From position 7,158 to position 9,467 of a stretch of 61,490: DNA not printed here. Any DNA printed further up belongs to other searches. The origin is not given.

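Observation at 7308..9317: OGT/SPINDLY-like TPR-GT41 glycosyltransferase embedded in the virion structural operon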

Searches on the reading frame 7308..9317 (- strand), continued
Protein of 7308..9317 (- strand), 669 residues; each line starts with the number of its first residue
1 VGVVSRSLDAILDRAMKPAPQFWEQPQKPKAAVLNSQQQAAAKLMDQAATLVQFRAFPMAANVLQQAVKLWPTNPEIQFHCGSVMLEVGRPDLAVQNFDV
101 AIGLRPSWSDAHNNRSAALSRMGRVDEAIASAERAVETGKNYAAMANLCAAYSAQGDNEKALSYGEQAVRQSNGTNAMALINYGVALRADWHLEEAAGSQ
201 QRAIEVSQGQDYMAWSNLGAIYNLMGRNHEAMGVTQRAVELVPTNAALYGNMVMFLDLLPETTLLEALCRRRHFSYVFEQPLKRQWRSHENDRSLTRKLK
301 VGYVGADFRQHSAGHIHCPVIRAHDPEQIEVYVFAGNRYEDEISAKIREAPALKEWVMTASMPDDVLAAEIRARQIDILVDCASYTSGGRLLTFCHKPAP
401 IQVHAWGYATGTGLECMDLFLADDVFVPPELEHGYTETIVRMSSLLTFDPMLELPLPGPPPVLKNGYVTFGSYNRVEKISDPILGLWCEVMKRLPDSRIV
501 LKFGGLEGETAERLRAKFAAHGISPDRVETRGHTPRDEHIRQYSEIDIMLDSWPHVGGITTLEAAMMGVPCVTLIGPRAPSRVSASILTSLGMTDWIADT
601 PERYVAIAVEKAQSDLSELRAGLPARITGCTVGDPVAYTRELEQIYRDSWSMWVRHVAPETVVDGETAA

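Call 58: search_protein_families(library=pfam, proteins=[L060:424-1422:+, L060:1426-6144:+, L060:6154-7884:+, L060:7752-9464:+, L060:9773-10786:+, L060:10801-11760:+, L028:1950-5123:+, L028:6056-7600:+, L028:7914-9587:+, L028:10051-11286:+], max_evalue=0.001)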
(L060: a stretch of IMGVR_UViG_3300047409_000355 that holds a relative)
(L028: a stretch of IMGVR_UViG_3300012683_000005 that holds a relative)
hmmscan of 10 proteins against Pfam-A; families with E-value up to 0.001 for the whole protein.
L060:424-1422:+ (332 aa): 0 families

L060:1426-6144:+ (1572 aa): 1 family
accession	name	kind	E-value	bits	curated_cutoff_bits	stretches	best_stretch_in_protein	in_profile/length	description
PF01464.25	SLT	-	1.1e-15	57.7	21.3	1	181-272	10-104/117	Transglycosylase SLT domain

L060:6154-7884:+ (576 aa): 0 families

L060:7752-9464:+ (570 aa): 16 families
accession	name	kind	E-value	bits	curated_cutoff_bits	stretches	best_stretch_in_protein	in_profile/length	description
PF13844.12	Glyco_transf_41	-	6.2e-32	111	25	2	206-352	77-225/543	Glycosyl transferase family 41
PF07719.23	TPR_2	-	6.3e-16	57.6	27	1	125-156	3-34/34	Tetratricopeptide repeat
PF13432.12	TPR_16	-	2e-14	54.1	32.7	1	60-122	1-63/65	Tetratricopeptide repeat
PF13428.12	TPR_14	-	5.8e-13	48.6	23.5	1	128-163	6-41/44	Tetratricopeptide repeat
PF00515.34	TPR_1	-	1.2e-12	47.5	27.8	1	128-156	6-34/34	Tetratricopeptide repeat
PF13181.12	TPR_8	-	1.6e-10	40.7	25.7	1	124-156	2-34/34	Tetratricopeptide repeat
PF13176.12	TPR_7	-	5.9e-10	38.9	27.9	1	92-120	1-29/36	Tetratricopeptide repeat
PF14559.12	TPR_19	-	1.5e-09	38.4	25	0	133-164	1-32/68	Tetratricopeptide repeat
PF13414.12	TPR_11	-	1.7e-09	37.6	26.8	1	132-163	3-34/42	TPR repeat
PF13424.12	TPR_12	-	2.9e-08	34.2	30.1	0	124-167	4-53/77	Tetratricopeptide repeat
PF25063.1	ARM_TT21_C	-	2.5e-07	31.2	35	1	68-158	107-199/209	Tetratricopeptide repeat protein 21 C-terminal ARM domain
PF13374.12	TPR_10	-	3.2e-06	27.4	27.5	0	126-152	5-31/42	Tetratricopeptide repeat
PF13431.12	TPR_17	-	3.7e-06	27.2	24.4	0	146-163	2-19/34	Tetratricopeptide repeat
PF11846.14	Wzy_C_2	-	0.00016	22.2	28.5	1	93-162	116-185/191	Virulence factor membrane-bound polymerase, C-terminal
PF13174.12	TPR_6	-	0.00018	22.4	26.3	0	128-155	5-32/33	Tetratricopeptide repeat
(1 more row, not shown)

L060:9773-10786:+ (337 aa): 0 families

L060:10801-11760:+ (319 aa): 1 family
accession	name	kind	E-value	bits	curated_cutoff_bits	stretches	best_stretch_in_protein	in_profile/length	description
PF20911.3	GP7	-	5.6e-09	35.7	27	0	177-230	252-303/313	Major capsid protein GP7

L028:1950-5123:+ (1057 aa): 0 families

L028:6056-7600:+ (514 aa): 0 families

L028:7914-9587:+ (557 aa): 11 families
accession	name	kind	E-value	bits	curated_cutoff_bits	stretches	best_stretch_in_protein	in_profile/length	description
PF13844.12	Glyco_transf_41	-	1.9e-43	149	25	2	191-339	72-221/543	Glycosyl transferase family 41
PF07719.23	TPR_2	-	1.6e-10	40.7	27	1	16-49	1-34/34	Tetratricopeptide repeat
PF14559.12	TPR_19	-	3.9e-09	37.1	25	1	94-151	1-59/68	Tetratricopeptide repeat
PF13428.12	TPR_14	-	2.4e-08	34.3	23.5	1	118-152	2-36/44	Tetratricopeptide repeat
PF13432.12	TPR_16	-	4.1e-08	34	32.7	1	90-151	3-65/65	Tetratricopeptide repeat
PF00515.34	TPR_1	-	2.2e-07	30.8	27.8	0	16-49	1-34/34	Tetratricopeptide repeat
PF13424.12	TPR_12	-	1.2e-06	29.1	30.1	0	20-62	7-57/77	Tetratricopeptide repeat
PF13431.12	TPR_17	-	0.00015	22.2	24.4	0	38-60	1-23/34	Tetratricopeptide repeat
PF13414.12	TPR_11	-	0.00015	21.8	26.8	1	30-62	8-40/42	TPR repeat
PF23914.1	TPR_CcmH_CycH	-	0.00027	21.3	42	0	14-60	48-94/158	Cytochrome c-type biogenesis protein H TPR domain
PF24575.1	TPR_Slam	-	0.00033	21.5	35.2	0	23-61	54-92/104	Surface lipoprotein assembly modifier, N-terminal TPR repeats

L028:10051-11286:+ (411 aa): 0 families

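Call 64: search_protein_families(library=pfam, proteins=[L066:5394-7193:+, L030:4076-5509:+, L041:2577-3215:+, L046:339-2090:+, L024:5027-7900:+, L038:12684-13808:+, L057:10660-11247:+, L055:2332-7899:+, L038:3768-7838:+], max_evalue=0.001)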
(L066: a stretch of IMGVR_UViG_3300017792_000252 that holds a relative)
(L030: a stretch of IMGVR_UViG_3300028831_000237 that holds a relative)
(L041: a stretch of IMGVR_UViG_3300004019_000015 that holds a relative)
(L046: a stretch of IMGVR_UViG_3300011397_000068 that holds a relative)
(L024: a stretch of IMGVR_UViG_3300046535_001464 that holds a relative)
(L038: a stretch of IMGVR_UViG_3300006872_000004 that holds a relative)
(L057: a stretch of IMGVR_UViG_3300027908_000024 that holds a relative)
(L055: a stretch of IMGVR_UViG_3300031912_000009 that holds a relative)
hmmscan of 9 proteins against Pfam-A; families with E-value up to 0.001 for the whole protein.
L066:5394-7193:+ (599 aa): 1 family
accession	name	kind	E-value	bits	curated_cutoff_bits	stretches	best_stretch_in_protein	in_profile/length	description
PF04860.17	Phage_portal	-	1.9e-103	346.5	39.1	1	71-398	2-321/321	Phage portal protein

L030:4076-5509:+ (477 aa): 1 family
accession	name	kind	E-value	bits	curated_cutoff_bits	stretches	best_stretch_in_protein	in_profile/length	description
PF05065.19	Phage_capsid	-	1.3e-59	202.3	24.2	1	199-465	1-272/280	Phage capsid family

L041:2577-3215:+ (212 aa): 1 family
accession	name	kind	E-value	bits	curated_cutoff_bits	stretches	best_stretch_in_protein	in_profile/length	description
PF04586.22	Peptidase_S78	-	2.2e-30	106.4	21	1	21-190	3-163/165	Caudovirus prohead serine protease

L046:339-2090:+ (583 aa): 2 families
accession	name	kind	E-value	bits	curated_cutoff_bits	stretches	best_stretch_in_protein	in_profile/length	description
PF20441.4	TerL_nuclease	-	1.7e-36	126.3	24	1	276-567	3-284/286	Terminase large subunit, endonuclease domain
PF03354.21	TerL_ATPase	-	2.2e-30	106.1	23.7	1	91-268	1-177/178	Terminase large subunit, ATPase domain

L024:5027-7900:+ (957 aa): 0 families

L038:12684-13808:+ (374 aa): 2 families
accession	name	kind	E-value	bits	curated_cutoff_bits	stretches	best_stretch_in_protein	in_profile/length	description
PF04055.27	Radical_SAM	-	3.1e-09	37.7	29.5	1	45-175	4-139/166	Radical SAM superfamily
PF13186.11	SPASM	-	0.00015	22.4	21.5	1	273-343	1-66/67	Iron-sulfur cluster-binding domain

L057:10660-11247:+ (195 aa): 1 family
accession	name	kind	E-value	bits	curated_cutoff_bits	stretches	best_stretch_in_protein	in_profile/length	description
PF02779.29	Transket_pyr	-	2.4e-05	24.5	27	1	30-191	8-165/174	Transketolase, pyrimidine binding domain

L055:2332-7899:+ (1855 aa): 0 families

L038:3768-7838:+ (1356 aa): 1 family
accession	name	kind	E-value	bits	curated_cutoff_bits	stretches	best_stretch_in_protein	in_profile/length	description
PF01344.31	Kelch_1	-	1e-08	35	20.1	0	547-562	6-21/46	Kelch motif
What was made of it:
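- On Phage virion-protein glycosylation systems (mycobacteriophage type): Recurrence in HK97 head modules of other phages (call 64).
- In 19 loci it sits between the prohead protease and the capsid gene (call 64). The recurrent head-module contexts are hard to explain this way (call 64).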

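Call 75: find_related_loci(query=window:7308-9317:-, collection=genome_contigs, flank=10000)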
Query window:7308-9317:- (669 aa) in genome_contigs; peptide patterns used: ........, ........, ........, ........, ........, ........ (x = any residue, [..] = any of these).
31 stretches matched a pattern; 1 encode a relative of the query (tblastn E <= 1e-3); 1 distinct loci.
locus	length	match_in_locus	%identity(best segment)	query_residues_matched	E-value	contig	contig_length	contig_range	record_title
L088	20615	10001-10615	23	39-271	1e-5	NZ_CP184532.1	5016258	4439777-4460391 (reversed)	Telmatobacter bradus strain DSM 23630 chromosome, complete genome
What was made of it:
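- No prophage copy exists in the GTDB species-representative genomes (call 75).
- Tried and rejected: GTDB genome scan: it found only a 23% TPR-only hit in Telmatobacter (call 75).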
